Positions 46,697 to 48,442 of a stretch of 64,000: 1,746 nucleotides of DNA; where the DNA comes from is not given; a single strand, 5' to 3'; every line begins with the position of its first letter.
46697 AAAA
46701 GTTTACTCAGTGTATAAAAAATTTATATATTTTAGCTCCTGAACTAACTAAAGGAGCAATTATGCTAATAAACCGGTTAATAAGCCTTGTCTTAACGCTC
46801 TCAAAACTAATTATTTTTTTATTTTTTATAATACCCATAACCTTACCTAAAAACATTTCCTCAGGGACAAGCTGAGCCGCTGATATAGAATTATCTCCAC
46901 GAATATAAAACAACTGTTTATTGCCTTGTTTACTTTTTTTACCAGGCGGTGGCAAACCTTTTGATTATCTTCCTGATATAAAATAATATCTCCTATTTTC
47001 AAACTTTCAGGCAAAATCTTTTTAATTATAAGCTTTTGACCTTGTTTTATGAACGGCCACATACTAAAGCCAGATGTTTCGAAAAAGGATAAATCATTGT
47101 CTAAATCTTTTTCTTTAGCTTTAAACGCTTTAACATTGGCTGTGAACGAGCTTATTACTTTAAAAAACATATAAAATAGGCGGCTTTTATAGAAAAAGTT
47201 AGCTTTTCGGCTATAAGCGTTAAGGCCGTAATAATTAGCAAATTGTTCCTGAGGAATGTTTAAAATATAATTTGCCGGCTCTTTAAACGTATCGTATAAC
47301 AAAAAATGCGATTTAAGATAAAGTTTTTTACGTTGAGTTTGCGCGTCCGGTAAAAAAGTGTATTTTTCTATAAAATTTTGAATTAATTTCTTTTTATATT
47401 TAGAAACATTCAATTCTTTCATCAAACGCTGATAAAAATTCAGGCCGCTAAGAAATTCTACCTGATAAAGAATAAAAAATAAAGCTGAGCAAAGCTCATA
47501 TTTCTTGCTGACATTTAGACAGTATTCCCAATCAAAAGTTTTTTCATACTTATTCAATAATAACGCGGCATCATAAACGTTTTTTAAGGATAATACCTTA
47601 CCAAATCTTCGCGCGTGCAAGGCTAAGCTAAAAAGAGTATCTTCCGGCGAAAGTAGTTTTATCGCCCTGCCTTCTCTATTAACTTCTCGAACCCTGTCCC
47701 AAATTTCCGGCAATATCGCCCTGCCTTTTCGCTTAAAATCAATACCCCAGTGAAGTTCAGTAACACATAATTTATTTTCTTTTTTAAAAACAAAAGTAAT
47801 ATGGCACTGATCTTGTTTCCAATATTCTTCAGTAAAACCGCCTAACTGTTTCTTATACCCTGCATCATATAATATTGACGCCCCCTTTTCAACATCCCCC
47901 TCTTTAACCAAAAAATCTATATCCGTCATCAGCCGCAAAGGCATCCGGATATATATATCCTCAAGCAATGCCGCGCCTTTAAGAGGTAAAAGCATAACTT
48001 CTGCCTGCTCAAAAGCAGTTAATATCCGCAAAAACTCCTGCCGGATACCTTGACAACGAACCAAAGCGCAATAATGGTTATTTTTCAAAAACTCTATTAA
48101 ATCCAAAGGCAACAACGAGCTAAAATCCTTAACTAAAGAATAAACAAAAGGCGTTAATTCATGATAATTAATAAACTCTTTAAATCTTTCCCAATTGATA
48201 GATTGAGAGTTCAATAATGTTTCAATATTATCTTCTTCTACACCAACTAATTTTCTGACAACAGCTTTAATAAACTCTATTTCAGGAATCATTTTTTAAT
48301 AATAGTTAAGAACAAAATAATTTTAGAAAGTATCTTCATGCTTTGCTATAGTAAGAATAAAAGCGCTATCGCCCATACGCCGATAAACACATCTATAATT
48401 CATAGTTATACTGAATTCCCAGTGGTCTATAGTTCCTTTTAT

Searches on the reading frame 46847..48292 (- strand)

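Call 52: search_protein_families(library=pfam, proteins=[window:46847-48292:-], max_evalue=0.001)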
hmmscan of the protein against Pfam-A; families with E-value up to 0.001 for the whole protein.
window:46847-48292:- (481 aa): 1 family
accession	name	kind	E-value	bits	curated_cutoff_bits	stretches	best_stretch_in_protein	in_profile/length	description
PF14907.12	NTP_transf_5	-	5.6e-40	137.9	31.2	1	31-277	2-243/249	Uncharacterised nucleotidyltransferase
